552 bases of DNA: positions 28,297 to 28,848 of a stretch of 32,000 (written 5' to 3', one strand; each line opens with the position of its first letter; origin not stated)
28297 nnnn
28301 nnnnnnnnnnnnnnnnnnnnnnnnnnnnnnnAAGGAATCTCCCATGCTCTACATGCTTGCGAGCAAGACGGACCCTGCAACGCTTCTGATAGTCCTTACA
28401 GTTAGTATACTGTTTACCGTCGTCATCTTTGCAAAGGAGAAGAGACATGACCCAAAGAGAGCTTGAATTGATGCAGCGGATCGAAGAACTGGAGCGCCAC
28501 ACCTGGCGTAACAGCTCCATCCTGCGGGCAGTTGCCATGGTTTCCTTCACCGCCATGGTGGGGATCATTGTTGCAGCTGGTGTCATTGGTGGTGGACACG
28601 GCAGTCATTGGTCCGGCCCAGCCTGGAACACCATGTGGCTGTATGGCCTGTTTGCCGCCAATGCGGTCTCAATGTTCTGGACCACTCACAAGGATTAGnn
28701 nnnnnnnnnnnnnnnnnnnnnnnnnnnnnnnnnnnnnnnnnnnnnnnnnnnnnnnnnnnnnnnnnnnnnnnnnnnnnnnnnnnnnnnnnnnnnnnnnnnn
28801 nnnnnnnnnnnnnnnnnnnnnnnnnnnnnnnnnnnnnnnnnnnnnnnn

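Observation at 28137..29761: Orphan sigma-54-dependent operon of small Cys-rich and membrane proteins with no recognisable family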

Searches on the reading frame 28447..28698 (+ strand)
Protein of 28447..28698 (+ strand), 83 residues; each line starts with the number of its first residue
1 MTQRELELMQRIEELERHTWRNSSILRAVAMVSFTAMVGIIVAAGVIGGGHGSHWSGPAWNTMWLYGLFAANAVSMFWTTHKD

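Call 3: search_protein_families(library=pfam, proteins=[window:28447-28698:+], max_evalue=1)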
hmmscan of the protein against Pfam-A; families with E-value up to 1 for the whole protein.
window:28447-28698:+ (83 aa): 1 family
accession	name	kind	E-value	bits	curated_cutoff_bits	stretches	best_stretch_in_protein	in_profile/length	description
PF02535.28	Zip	-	0.038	13.7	35.1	1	17-65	229-274/323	ZIP Zinc transporter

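Call 4: search_protein_families(library=ncbifam, proteins=[window:28447-28698:+], max_evalue=1)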
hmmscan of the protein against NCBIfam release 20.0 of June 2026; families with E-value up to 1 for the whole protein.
window:28447-28698:+ (83 aa): 2 families
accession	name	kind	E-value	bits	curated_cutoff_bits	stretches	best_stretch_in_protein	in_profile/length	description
NF051466.1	MSP1_alpha_C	equivalog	0.098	12.3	125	1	21-75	112-165/224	major surface protein MSP1 subunit alpha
NF047839.1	PspM_Rv2743c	equivalog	0.12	12.3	80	1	16-80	4-62/220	phage shock envelope stress response protein PspM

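Call 67: search_protein_families(library=pfam, alignment_id=A5, max_evalue=10)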
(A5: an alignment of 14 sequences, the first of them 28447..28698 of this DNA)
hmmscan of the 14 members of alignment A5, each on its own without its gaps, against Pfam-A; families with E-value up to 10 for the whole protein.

A. member 1, window:28447-28698:+ (83 aa): 2 families
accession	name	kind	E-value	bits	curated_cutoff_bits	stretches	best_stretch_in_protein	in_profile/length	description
PF02535.28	Zip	-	0.038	13.7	35.1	1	17-65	229-274/323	ZIP Zinc transporter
PF12555.13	SteA-like_C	-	2.7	8.5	26.4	1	26-51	13-38/52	SteA-like C-terminal domain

B. families by the number of members that match (of 14 scanned): 10 families
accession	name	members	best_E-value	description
PF02535.28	Zip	4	0.012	ZIP Zinc transporter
PF04290.18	DctQ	2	0.035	Tripartite ATP-independent periplasmic transporters, DctQ component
PF00689.26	Cation_ATPase_C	1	0.035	Cation transporting ATPase, C-terminus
PF01988.24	VIT1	1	0.077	VIT family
PF02949.25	7tm_6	1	0.14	7tm Odorant receptor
PF11119.13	DUF2633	1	0.18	Protein of unknown function (DUF2633)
PF09889.16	DUF2116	1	0.23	Probable treble clef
PF07213.16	DAP10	1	0.48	DAP10 membrane protein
PF07332.16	Phage_holin_3_6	1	1.4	Putative Actinobacterial Holin-X, holin superfamily III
PF12555.13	SteA-like_C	1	2.7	SteA-like C-terminal domain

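Call 68: search_protein_families(library=padloc, proteins=[window:28447-28698:+], max_evalue=0.1)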
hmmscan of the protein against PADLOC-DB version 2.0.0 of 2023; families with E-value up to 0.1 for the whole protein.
window:28447-28698:+ (83 aa): 0 families

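Call 69: search_protein_families(library=phrogs, proteins=[window:28447-28698:+], max_evalue=0.1)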
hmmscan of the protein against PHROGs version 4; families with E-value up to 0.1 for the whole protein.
window:28447-28698:+ (83 aa): 0 families

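Call 74: list_cluster_members(proteins=[L075:5736-5984:+, L075:6001-7047:+, L081:9611-9859:+, window:28447-28695:+, window:28712-29758:+])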
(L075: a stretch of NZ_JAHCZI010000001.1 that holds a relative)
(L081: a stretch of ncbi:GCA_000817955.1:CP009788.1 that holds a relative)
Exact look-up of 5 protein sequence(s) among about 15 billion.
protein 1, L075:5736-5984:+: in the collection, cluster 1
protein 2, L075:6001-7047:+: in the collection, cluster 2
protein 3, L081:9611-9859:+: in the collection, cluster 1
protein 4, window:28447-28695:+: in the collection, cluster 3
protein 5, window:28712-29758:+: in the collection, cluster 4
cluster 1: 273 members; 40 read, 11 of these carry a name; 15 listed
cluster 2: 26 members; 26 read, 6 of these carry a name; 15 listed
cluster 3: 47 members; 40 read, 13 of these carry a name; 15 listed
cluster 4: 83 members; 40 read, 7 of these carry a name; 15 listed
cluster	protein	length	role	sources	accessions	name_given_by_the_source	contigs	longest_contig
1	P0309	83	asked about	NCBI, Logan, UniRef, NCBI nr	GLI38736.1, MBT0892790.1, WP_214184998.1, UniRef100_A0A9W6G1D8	hypothetical protein KI811_02990 [Geobacter hydrogenophilus] | Uncharacterized protein n=1 Tax=Geobacter hydrogenophilus TaxID=40983 ... | hypothetical protein [Geobacter hydrogenophilus]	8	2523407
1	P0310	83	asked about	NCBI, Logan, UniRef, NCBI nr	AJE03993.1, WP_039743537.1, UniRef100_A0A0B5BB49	hypothetical protein [Geobacter pickeringii] | Uncharacterized protein n=1 Tax=Geobacter pickeringii TaxID=345632 RepID=A0A0B5BB49_9BACT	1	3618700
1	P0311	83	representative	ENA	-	-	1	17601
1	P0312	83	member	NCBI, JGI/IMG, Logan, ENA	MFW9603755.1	MAG: hypothetical protein ACMV0F_02260 [Trichlorobacter sp.] | hypothetical protein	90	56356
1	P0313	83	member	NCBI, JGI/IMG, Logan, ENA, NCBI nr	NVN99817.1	MAG: hypothetical protein HXX17_10865 [Geobacteraceae bacterium] | hypothetical protein | hypothetical protein [Geobacteraceae bacterium]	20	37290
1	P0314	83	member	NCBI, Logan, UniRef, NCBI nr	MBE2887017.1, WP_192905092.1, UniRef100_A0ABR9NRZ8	hypothetical protein [Geobacter anodireducens] | Uncharacterized protein n=1 Tax=Geobacter anodireducens TaxID=1340425 ...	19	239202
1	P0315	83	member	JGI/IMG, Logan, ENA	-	hypothetical protein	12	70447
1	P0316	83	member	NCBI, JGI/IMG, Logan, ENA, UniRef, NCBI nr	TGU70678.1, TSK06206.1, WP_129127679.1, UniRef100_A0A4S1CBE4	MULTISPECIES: hypothetical protein [Geomonas] | hypothetical protein | Uncharacterized protein n=1 Tax=Geomonas terrae TaxID=2562681 RepID=A0A4S1CBE4_9BACT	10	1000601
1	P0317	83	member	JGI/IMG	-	hypothetical protein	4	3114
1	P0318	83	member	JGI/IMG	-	hypothetical protein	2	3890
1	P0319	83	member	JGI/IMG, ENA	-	hypothetical protein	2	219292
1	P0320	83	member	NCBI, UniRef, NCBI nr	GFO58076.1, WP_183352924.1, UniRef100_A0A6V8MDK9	hypothetical protein GMST_04010 [Geomonas silvestris] | Uncharacterized protein n=1 Tax=Geomonas silvestris TaxID=2740184 RepID=A0A6V8MDK9_9BACT | hypothetical protein [Geomonas silvestris]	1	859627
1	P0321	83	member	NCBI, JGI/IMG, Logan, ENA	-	-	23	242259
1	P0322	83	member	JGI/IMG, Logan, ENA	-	-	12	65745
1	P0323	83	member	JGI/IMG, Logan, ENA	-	-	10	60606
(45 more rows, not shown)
